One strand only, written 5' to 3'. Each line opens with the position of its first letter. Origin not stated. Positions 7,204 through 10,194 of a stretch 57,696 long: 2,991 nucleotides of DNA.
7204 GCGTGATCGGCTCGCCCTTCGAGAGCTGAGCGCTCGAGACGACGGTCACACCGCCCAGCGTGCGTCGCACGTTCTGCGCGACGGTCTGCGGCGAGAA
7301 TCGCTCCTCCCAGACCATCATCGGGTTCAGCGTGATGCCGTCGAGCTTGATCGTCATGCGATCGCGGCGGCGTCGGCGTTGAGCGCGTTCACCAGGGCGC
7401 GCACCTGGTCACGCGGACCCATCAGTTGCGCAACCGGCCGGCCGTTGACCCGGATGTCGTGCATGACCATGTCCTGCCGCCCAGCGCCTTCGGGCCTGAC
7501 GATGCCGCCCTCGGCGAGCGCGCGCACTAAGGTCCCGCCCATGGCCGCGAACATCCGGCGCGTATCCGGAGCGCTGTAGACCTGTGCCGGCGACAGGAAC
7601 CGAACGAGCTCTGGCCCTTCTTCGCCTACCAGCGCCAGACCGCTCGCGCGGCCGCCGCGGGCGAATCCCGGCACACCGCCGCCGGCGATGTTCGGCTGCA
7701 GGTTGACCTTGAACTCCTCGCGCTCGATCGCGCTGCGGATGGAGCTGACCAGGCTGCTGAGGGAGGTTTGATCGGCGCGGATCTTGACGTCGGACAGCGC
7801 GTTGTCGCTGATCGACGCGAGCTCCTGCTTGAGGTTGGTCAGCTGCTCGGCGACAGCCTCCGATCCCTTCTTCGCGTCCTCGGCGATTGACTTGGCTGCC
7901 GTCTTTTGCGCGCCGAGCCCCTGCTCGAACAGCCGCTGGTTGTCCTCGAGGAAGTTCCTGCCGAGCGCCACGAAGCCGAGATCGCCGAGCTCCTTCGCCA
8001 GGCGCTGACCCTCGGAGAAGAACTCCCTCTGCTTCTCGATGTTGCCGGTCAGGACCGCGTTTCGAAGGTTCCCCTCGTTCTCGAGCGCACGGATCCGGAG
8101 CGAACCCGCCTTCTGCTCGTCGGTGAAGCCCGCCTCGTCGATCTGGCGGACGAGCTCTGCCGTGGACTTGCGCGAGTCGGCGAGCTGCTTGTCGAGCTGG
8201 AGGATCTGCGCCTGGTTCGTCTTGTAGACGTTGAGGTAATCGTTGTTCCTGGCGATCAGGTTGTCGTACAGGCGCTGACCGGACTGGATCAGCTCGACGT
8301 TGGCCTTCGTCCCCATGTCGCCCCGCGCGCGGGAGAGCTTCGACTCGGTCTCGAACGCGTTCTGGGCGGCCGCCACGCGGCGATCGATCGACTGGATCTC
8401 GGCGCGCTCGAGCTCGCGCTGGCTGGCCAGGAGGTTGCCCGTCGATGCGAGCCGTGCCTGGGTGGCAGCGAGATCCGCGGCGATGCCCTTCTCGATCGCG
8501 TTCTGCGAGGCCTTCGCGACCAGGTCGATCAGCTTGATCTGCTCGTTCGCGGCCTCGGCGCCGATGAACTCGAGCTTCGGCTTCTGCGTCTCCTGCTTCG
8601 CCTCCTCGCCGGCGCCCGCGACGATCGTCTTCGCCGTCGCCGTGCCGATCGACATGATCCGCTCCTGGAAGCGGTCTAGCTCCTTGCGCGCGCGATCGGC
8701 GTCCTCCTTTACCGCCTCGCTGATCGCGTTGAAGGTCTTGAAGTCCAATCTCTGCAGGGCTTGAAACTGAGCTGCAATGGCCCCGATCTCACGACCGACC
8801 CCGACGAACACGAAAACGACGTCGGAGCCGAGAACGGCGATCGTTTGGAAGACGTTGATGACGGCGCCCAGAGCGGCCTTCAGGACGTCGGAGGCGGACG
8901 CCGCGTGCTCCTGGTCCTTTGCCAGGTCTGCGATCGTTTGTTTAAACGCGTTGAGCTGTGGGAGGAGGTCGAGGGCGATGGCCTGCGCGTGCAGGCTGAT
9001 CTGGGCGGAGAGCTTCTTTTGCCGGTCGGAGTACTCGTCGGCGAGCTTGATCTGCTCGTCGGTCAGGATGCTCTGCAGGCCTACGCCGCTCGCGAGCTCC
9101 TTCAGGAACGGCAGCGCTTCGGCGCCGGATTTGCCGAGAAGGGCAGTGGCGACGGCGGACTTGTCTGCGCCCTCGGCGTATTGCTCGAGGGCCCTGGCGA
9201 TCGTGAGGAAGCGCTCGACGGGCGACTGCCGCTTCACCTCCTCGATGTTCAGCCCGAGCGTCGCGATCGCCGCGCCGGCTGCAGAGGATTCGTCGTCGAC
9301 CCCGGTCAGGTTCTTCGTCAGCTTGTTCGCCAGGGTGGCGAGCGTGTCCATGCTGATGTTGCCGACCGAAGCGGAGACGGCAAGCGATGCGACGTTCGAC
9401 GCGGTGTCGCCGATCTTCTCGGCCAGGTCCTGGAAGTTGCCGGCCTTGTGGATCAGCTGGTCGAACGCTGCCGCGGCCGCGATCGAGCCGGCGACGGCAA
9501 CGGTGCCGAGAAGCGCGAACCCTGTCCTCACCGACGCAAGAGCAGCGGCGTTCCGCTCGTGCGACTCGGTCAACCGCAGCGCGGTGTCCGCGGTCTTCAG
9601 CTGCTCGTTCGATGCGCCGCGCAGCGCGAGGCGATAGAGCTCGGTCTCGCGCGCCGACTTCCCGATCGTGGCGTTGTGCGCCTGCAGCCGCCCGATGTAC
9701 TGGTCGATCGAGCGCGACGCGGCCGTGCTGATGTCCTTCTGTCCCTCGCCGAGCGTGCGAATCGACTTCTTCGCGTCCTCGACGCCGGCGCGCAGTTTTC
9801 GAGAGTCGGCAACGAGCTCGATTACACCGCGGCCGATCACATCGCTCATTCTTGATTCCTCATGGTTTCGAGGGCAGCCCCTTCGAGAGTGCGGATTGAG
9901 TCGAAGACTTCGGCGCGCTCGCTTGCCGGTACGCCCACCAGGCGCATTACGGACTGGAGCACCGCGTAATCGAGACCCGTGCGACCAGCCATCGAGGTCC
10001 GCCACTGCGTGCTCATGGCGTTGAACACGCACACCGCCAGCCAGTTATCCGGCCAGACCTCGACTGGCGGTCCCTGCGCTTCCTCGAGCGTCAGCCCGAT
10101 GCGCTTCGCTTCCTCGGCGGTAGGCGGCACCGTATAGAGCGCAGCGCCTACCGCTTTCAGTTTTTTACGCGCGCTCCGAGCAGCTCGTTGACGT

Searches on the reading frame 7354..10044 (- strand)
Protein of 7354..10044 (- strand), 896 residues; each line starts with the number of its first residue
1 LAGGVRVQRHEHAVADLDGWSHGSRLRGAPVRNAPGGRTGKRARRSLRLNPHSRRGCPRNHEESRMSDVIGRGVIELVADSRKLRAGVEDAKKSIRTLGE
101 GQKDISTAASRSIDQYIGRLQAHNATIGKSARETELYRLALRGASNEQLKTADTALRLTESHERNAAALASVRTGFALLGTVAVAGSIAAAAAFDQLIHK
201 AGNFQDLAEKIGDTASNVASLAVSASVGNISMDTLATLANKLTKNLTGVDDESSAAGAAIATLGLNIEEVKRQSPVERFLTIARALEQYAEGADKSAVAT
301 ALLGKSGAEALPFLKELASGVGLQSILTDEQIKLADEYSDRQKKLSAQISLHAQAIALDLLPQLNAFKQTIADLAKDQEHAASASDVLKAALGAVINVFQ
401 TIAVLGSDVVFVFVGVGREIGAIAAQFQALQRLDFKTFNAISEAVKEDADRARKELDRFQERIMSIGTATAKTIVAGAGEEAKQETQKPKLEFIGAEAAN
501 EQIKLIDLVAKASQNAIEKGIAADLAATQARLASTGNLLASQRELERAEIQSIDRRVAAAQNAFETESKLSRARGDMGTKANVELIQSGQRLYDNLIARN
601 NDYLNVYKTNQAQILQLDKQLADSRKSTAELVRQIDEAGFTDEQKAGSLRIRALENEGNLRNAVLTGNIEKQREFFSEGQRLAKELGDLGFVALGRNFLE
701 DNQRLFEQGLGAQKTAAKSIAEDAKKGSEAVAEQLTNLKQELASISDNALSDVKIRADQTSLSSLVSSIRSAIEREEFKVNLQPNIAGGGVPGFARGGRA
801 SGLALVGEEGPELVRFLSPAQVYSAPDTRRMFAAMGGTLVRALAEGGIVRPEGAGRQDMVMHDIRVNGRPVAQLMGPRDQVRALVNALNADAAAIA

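Call 61: search_protein_families(library=phrogs, proteins=[window:7354-10044:-], max_evalue=0.00001)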
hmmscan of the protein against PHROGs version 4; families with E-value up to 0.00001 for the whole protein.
window:7354-10044:- (896 aa): 4 families
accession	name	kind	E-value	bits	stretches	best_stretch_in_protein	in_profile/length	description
phrog_13338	-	unknown function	2.8e-15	56.7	1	166-645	31-499/903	-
phrog_8462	-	tail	1e-10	42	1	171-428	41-295/672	tail length tape measure protein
phrog_22443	-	unknown function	1.3e-08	34.4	0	157-397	23-274/1064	-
phrog_9483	-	tail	3.3e-06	26.9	1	156-522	20-379/657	tail length tape measure protein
